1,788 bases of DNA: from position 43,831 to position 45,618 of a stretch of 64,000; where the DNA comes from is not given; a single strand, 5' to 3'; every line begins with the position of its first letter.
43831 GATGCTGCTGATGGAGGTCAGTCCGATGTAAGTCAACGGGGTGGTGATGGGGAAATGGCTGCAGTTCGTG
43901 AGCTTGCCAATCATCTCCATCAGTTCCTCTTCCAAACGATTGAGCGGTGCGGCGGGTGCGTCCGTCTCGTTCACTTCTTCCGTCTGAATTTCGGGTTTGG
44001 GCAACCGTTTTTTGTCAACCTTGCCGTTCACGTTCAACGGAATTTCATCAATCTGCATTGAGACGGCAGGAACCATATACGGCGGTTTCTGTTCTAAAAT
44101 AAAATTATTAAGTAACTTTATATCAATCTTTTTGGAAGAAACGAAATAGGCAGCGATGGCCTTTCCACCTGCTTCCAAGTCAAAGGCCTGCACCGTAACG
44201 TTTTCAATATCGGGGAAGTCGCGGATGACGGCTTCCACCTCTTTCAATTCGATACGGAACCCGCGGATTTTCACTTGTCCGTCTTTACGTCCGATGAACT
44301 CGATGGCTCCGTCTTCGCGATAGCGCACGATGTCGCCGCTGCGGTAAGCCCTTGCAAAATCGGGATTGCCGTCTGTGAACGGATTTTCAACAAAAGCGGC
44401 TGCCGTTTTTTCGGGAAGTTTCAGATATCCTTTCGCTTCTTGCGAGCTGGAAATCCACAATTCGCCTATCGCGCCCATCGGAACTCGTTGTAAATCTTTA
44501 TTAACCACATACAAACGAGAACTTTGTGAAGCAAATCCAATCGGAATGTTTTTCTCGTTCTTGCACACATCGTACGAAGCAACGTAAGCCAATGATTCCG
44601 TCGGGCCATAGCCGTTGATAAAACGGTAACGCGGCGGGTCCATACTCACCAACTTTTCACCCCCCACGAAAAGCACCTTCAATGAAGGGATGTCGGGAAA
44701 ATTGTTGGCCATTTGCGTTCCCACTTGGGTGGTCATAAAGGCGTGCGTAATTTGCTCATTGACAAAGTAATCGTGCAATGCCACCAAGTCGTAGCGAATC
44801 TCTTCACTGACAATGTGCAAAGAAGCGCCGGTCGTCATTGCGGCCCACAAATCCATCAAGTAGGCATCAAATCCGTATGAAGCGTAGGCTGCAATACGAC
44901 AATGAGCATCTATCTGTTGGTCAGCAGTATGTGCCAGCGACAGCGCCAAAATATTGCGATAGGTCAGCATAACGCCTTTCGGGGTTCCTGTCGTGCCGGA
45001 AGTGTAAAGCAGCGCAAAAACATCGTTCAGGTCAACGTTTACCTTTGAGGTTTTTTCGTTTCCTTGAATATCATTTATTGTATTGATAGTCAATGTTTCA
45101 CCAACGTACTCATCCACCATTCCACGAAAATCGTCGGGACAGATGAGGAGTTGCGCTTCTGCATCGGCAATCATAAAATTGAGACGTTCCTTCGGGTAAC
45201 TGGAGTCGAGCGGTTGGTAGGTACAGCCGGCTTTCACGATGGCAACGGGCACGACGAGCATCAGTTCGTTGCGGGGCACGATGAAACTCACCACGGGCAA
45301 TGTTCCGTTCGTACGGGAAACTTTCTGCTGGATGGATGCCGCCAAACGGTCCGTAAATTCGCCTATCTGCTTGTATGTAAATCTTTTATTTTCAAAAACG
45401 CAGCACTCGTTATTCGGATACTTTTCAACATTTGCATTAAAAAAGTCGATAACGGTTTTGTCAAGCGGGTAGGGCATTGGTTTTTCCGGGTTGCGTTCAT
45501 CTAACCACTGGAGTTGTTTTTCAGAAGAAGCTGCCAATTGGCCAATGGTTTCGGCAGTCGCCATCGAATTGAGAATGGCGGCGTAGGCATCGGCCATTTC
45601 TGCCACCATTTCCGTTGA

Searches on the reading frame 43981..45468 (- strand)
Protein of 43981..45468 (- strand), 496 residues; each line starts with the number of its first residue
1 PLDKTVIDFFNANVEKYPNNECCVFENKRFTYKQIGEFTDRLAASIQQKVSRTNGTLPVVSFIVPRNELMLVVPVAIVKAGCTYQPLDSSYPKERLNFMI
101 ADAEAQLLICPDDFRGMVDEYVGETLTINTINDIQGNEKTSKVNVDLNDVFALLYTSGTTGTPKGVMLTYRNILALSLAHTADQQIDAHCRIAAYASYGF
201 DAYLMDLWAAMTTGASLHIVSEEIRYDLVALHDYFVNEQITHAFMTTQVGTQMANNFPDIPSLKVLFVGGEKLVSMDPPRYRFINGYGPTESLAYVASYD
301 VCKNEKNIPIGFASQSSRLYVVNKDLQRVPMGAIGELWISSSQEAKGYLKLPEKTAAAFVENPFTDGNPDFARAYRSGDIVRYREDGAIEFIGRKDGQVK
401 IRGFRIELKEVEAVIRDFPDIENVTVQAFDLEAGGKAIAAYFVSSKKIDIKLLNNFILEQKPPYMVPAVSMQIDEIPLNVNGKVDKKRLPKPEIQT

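Call 63: search_solved_structures(query=window:43981-45468:-, max_evalue=1e-20, show_alignments=0)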
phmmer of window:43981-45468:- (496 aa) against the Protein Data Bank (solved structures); distinct sequences matched with E-value up to 1e-20: 78 (the best 60 are shown).
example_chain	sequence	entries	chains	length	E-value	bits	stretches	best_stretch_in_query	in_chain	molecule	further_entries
6mfy_A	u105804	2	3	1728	3.8e-141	474.3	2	1-491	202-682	Linear gramicidin synthase subunit A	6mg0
6mfz_A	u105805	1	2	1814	4.5e-141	474.1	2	1-491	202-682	Linear gramicidin synthase subunit A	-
9be3_A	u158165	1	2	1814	4.5e-141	474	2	1-491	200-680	Linear gramicidin synthase subunit A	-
9be4_A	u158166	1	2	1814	4.5e-141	474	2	1-491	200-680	Linear gramicidin synthase subunit A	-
9meh_A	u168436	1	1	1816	4.5e-141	474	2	1-491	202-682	Linear gramicidin synthase subunit A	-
8xjz_C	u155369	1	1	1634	3.4e-84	286.5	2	65-493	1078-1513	Peptide synthetase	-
1amu_A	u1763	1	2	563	4.3e-81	276.3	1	1-494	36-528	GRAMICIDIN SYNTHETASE 1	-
9bfd_A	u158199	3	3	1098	7.8e-81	275.4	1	4-494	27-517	Tyrocidine synthase 1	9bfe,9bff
5es6_A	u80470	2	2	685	4.1e-78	266.4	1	1-491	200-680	Linear gramicidin synthase subunit A | Linear gramicidin synthetase subunit A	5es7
5es5_A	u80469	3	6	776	6.2e-78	265.9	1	1-491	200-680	Linear gramicidin synthetase subunit A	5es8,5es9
8hlk_A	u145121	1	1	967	1.3e-77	264.8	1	1-493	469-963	Microcystin synthetase B (Fragment)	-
6mfx_A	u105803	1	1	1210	1.8e-77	264.4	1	1-491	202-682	Linear gramicidin synthase subunit A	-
6mfw_A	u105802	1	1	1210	2e-77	264.2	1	1-491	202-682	Linear gramicidin synthase subunit A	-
6ulz_A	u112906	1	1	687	7.4e-77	262.3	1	1-491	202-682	Linear gramicidin synthase subunit A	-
2vsq_A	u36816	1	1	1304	7e-75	255.8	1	9-493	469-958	SURFACTIN SYNTHETASE SUBUNIT 3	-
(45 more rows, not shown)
